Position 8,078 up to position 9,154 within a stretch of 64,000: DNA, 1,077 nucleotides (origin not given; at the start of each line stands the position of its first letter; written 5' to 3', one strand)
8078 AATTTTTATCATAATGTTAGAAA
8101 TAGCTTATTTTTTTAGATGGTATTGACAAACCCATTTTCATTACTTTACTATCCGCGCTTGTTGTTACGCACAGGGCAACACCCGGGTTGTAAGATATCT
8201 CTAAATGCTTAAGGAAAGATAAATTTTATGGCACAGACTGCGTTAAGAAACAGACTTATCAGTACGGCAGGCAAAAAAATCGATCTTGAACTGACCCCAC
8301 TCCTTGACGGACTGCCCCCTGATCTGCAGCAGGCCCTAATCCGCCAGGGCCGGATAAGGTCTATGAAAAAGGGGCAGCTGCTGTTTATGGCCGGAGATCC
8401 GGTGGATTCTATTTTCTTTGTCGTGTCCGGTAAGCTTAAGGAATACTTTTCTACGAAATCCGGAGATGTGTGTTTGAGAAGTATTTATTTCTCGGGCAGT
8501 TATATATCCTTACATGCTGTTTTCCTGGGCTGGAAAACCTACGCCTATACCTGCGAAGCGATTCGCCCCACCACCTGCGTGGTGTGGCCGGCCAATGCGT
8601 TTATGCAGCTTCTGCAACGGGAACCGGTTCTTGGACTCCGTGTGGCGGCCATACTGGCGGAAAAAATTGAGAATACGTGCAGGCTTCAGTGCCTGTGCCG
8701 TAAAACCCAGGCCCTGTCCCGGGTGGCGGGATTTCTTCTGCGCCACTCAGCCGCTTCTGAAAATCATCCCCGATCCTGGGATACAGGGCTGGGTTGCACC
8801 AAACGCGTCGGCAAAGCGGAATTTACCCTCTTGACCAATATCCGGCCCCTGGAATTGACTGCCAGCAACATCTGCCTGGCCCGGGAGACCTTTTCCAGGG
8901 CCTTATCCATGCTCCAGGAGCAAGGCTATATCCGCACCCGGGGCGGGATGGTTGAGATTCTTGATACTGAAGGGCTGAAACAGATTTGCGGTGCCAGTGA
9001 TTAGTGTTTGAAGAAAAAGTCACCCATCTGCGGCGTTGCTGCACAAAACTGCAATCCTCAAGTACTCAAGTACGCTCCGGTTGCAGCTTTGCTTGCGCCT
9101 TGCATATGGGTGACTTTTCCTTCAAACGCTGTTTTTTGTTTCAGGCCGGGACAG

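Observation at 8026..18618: Cluster of perfect CRP-type palindromes suggests a local Crp-family regulon linking pilus, imelysin and small-protein genes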

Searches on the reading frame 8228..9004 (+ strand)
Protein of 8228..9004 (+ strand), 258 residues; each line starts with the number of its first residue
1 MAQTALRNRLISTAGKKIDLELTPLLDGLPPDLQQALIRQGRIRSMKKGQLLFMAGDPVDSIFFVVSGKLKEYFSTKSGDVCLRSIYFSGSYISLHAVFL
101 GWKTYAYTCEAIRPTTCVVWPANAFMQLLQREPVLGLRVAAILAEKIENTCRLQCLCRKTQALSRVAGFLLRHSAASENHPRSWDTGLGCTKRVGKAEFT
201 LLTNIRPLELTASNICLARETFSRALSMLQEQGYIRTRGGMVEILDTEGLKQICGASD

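Call 7: search_protein_families(library=pfam, proteins=[window:8228-9004:+], max_evalue=0.01)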
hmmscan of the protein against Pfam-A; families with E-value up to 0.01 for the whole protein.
window:8228-9004:+ (258 aa): 2 families
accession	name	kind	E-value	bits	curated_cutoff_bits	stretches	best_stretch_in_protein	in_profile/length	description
PF00027.35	cNMP_binding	-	6.6e-15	55.3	27.5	1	44-131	2-88/89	Cyclic nucleotide-binding domain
PF13545.12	HTH_Crp_2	-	8.6e-11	42.1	27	1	165-253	2-70/70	Crp-like helix-turn-helix domain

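Call 13: find_homologous_proteins(query=window:8228-9004:+)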
Query window:8228-9004:+ (258 aa): 32 proteins with E <= 0.001 among 651 candidates.
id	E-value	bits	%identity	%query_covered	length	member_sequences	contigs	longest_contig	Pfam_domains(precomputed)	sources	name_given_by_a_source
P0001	2.1e-168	576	100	100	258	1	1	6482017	PF13545.13,PF00027.36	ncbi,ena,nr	nr:Crp/Fnr family transcriptional regulator [uncultured Desulfobacter sp.]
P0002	6.6e-89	316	61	95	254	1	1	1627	PF13545.13,PF00027.36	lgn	-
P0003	2.0e-83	298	58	96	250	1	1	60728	PF13545.13,PF00027.36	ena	-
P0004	8.1e-82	293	57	93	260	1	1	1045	PF13545.13,PF00027.36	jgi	-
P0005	2.6e-71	258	52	94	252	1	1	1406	PF13545.13,PF00027.36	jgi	-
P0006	1.3e-66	243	49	99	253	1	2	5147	PF13545.13,PF00027.36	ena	-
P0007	6.2e-65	237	52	90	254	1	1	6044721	PF13545.13,PF00027.36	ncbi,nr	ncbi:MAG: Crp/Fnr family transcriptional regulator [Desulfobacter sp.]|nr:MAG: Crp/Fnr family transc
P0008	8.5e-63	230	48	99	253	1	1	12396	PF13545.13,PF00027.36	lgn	-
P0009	6.1e-61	224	48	90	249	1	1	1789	PF13545.13,PF00027.36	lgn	-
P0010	6.2e-57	211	45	94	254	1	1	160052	PF13545.13,PF00027.36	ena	-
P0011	1.4e-56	210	44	94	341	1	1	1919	PF13545.13,PF00027.36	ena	-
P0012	2.1e-56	209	46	90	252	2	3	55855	PF13545.13,PF00027.36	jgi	jgi:CRP-like cAMP-binding protein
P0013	1.6e-55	206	43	97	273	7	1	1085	PF00027.36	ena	-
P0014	1.7e-55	206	44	91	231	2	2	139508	PF13545.13,PF00027.36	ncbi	-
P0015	3.7e-55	205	42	99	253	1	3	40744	PF13545.13,PF00027.36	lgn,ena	-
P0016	1.4e-53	200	43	94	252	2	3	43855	PF13545.13,PF00027.36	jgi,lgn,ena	-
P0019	2.9e-52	196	41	94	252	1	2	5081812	PF13545.13,PF00027.36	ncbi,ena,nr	nr:Crp/Fnr family transcriptional regulator [uncultured Desulfobulbus sp.]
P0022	5.7e-51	192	39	88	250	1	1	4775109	PF13545.13,PF00027.36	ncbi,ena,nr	nr:Crp/Fnr family transcriptional regulator [uncultured Desulfobulbus sp.]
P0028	1.4e-49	187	40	94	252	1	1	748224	PF13545.13,PF00027.36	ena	-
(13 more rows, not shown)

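Call 14: find_encoding_contigs(protein=P0003, flank=10000, max_places=2)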
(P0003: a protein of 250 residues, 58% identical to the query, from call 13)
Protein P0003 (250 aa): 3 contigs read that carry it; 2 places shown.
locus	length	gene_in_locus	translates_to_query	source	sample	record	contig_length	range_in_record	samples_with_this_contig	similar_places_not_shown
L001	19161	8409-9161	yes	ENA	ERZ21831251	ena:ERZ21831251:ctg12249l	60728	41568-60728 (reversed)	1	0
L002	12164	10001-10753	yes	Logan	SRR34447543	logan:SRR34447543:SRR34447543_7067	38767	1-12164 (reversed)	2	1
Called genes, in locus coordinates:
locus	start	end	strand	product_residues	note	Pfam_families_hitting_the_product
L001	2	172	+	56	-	?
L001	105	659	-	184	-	-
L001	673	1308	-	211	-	-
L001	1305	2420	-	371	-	-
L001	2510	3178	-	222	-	-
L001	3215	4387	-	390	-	-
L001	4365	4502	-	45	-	-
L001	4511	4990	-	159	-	-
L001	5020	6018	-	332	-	PF07963:N_methyl (weak)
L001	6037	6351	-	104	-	-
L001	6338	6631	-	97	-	-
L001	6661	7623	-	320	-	PF07963:N_methyl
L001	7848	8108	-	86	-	-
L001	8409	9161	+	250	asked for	PF00027:cNMP_binding, PF13545:HTH_Crp_2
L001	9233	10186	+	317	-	PF01497:Peripla_BP_2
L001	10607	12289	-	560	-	PF14104:DUF4277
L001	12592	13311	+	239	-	PF00072:Response_reg, PF00486:Trans_reg_C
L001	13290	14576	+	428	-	PF00512:HisKA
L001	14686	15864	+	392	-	PF01042:Ribonuc_L-PSP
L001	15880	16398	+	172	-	PF01474:DAHP_synth_2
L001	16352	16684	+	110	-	PF01474:DAHP_synth_2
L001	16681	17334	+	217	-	PF01474:DAHP_synth_2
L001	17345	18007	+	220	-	PF01464:SLT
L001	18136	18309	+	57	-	-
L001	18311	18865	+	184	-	-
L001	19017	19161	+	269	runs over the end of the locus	PF01797:Y1_Tnp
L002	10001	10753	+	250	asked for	PF00027:cNMP_binding, PF13545:HTH_Crp_2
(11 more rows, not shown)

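Call 15: find_encoding_contigs(protein=P0007, flank=10000, max_places=2)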
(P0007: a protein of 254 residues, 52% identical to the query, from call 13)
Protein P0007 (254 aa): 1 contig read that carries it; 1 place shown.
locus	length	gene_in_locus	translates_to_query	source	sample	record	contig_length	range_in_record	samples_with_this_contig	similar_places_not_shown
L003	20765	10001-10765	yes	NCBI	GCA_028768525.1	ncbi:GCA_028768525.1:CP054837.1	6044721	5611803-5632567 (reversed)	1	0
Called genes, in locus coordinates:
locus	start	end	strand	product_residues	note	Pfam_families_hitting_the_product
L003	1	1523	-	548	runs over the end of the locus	PF05157:MshEN, PF00437:T2SSE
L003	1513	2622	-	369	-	PF00437:T2SSE, PF01935:DUF87 (faint)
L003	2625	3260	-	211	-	-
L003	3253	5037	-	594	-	-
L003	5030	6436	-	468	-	PF07963:N_methyl (weak)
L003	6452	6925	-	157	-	-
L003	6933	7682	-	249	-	PF07963:N_methyl (weak), PF08334:T2SSG (faint)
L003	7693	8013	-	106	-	-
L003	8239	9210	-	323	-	PF07963:N_methyl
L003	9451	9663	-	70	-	-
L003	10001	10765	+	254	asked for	PF00027:cNMP_binding, PF13545:HTH_Crp_2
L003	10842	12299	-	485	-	PF13462:Thioredoxin_4, PF13098:Thioredoxin_2 (faint), PF01323:DSBA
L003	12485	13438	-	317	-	PF01497:Peripla_BP_2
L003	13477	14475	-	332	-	PF13557:Phenol_MetA_deg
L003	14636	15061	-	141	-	PF01464:SLT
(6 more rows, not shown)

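Call 16: find_encoding_contigs(protein=P0010, flank=10000, max_places=2)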
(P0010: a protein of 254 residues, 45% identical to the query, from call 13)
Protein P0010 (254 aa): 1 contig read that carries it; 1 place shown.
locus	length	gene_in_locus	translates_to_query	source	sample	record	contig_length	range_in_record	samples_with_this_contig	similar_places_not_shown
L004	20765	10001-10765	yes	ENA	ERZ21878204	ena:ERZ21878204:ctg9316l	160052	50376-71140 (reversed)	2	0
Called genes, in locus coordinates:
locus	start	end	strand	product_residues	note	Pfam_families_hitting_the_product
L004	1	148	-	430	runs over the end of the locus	PF28597:T2SSF_N, PF00482:T2SSF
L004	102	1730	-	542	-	PF05157:MshEN, PF00437:T2SSE, PF25199:nSTAND_NTPase5 (weak)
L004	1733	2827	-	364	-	PF00437:T2SSE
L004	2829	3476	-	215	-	-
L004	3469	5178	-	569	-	-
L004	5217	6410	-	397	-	PF07963:N_methyl (weak)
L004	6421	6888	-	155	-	-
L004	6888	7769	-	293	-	PF07963:N_methyl (weak)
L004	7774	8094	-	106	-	-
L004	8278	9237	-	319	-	PF07963:N_methyl (weak)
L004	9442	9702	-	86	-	-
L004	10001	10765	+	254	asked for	PF00027:cNMP_binding, PF13545:HTH_Crp_2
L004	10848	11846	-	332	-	PF01497:Peripla_BP_2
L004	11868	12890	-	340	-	PF13557:Phenol_MetA_deg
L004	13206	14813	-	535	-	-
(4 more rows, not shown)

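Call 18: find_encoding_contigs(protein=P0012, flank=10000, max_places=1)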
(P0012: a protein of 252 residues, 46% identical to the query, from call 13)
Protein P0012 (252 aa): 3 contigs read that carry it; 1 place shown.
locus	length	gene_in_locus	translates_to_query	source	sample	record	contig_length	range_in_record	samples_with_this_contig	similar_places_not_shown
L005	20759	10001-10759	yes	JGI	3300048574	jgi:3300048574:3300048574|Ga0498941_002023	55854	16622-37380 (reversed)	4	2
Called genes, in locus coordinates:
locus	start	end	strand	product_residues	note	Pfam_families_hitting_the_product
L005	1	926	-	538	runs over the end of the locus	PF05157:MshEN, PF00437:T2SSE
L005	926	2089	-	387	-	PF00437:T2SSE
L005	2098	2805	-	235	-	-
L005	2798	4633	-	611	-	-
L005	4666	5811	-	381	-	-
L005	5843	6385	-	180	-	-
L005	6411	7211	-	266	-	PF07963:N_methyl (faint)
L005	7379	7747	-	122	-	-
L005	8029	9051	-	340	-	PF07963:N_methyl (weak)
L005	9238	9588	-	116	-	-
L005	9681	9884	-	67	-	-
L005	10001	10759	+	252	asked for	PF00027:cNMP_binding, PF13545:HTH_Crp_2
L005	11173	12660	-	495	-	PF06537:DHOR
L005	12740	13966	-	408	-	PF09375:Peptidase_M75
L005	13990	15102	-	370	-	PF09375:Peptidase_M75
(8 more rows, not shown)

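Call 19: find_encoding_contigs(protein=P0014, flank=10000, max_places=1)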
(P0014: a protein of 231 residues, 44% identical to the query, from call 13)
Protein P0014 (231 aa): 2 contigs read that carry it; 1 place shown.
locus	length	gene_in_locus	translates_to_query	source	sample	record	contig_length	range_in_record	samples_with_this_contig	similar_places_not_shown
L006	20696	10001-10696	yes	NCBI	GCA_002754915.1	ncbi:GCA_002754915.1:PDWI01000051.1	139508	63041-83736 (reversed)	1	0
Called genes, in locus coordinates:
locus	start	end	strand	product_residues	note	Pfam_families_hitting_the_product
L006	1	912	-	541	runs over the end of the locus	PF05157:MshEN, PF00437:T2SSE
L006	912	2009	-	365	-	PF00437:T2SSE, PF13191:AAA_16 (faint)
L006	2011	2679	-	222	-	-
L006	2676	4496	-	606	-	-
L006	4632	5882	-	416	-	-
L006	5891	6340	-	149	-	-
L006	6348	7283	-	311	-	PF07963:N_methyl (faint)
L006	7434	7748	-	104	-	-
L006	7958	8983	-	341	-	PF07963:N_methyl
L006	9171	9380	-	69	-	-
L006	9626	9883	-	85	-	-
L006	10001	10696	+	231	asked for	PF00027:cNMP_binding, PF13545:HTH_Crp_2 (weak)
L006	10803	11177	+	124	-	-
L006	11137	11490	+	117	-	-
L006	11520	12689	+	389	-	PF00437:T2SSE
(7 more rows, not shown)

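Call 20: find_encoding_contigs(protein=P0019, flank=10000, max_places=1)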
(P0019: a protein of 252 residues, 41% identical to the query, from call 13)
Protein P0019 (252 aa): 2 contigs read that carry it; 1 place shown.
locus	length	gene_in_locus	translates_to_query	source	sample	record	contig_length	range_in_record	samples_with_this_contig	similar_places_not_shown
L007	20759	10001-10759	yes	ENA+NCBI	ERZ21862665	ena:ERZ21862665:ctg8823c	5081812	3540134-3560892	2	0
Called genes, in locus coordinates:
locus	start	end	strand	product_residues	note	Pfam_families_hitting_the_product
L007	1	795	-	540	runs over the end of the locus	PF05157:MshEN, PF00437:T2SSE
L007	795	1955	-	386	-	PF00437:T2SSE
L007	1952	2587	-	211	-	-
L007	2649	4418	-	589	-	-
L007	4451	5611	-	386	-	PF07963:N_methyl (faint)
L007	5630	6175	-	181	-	-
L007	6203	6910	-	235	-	PF07963:N_methyl (weak), PF08334:T2SSG (faint)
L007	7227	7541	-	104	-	-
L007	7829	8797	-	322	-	PF07963:N_methyl (weak)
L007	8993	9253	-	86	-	-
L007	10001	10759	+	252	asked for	PF00027:cNMP_binding, PF13545:HTH_Crp_2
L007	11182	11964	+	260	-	PF06750:A24_N_bact, PF01478:Peptidase_A24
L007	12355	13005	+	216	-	PF00578:AhpC-TSA, PF08534:Redoxin, PF10417:1-cysPrx_C (faint)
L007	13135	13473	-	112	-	PF19654:DUF6157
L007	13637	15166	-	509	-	PF06537:DHOR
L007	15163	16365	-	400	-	PF09375:Peptidase_M75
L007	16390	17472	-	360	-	PF09375:Peptidase_M75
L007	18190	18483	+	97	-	-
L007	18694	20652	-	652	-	-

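Call 21: find_encoding_contigs(protein=P0022, flank=10000, max_places=1)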
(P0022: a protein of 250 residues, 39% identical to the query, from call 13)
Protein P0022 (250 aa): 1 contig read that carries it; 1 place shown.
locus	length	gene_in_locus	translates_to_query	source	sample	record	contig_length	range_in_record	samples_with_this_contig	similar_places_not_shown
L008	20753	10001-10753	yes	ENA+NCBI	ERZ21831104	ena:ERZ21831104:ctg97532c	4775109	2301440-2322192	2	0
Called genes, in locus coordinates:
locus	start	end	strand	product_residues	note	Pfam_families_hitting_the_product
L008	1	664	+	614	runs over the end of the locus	PF03958:Secretin_N (weak), PF00263:Secretin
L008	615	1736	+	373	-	PF00437:T2SSE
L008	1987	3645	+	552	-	PF05157:MshEN, PF00437:T2SSE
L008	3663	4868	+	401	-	PF28597:T2SSF_N, PF00482:T2SSF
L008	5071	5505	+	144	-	-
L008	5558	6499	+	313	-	PF13145:Rotamase_2, PF00639:Rotamase (weak)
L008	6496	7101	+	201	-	-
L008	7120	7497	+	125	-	PF08334:T2SSG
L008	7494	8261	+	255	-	PF06750:A24_N_bact, PF01478:Peptidase_A24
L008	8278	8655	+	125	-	-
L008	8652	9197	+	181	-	-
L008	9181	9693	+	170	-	PF00578:AhpC-TSA, PF08534:Redoxin, PF13098:Thioredoxin_2 (weak), PF13905:Thioredoxin_8 (weak)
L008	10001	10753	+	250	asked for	PF00027:cNMP_binding, PF13545:HTH_Crp_2 (weak)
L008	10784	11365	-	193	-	PF13489:Methyltransf_23, PF01209:Ubie_methyltran, PF13847:Methyltransf_31, PF08241:Methyltransf_11, PF08242:Methyltransf_12 (weak), PF13649:Methyltransf_25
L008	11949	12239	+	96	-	-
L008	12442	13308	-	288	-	-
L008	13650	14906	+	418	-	PF28159:CEP89 (weak), PF10087:DUF2325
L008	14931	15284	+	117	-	-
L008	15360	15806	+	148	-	PF12641:Flavodoxin_3 (weak), PF12724:Flavodoxin_5 (weak), PF00258:Flavodoxin_1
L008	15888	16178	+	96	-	PF00216:Bac_DNA_binding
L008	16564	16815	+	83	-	PF04014:MazE_antitoxin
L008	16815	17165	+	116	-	PF02452:PemK_toxin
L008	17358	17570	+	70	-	-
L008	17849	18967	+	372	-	PF13808:DDE_Tnp_1_assoc, PF01609:DDE_Tnp_1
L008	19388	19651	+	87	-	-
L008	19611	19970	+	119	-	-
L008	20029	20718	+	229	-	PF00589:Phage_integrase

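Call 22: find_encoding_contigs(protein=P0028, flank=10000, max_places=1)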
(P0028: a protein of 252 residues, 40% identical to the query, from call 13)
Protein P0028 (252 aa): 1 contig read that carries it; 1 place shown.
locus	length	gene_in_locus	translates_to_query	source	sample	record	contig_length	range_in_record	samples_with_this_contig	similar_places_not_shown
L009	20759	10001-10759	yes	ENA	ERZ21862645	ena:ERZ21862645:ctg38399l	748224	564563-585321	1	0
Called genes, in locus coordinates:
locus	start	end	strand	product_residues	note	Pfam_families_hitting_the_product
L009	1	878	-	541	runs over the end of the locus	PF05157:MshEN, PF00437:T2SSE, PF25199:nSTAND_NTPase5 (faint)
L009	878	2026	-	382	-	PF00437:T2SSE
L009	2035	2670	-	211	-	-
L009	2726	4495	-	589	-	-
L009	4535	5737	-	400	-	-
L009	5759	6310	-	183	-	-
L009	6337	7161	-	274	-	PF07963:N_methyl (weak), PF08334:T2SSG (faint)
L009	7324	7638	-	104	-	-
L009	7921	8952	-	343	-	PF07963:N_methyl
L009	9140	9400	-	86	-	-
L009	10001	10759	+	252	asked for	PF00027:cNMP_binding, PF13545:HTH_Crp_2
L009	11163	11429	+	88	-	-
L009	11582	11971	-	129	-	PF19654:DUF6157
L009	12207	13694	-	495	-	PF06537:DHOR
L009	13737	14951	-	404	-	PF09375:Peptidase_M75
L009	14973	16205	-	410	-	PF09375:Peptidase_M75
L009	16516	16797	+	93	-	-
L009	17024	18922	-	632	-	-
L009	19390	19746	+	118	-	-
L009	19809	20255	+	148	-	PF12641:Flavodoxin_3 (weak), PF12724:Flavodoxin_5 (weak), PF00258:Flavodoxin_1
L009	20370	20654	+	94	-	PF00216:Bac_DNA_binding, PF18291:HU-HIG (weak)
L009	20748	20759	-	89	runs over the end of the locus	PF04023:FeoA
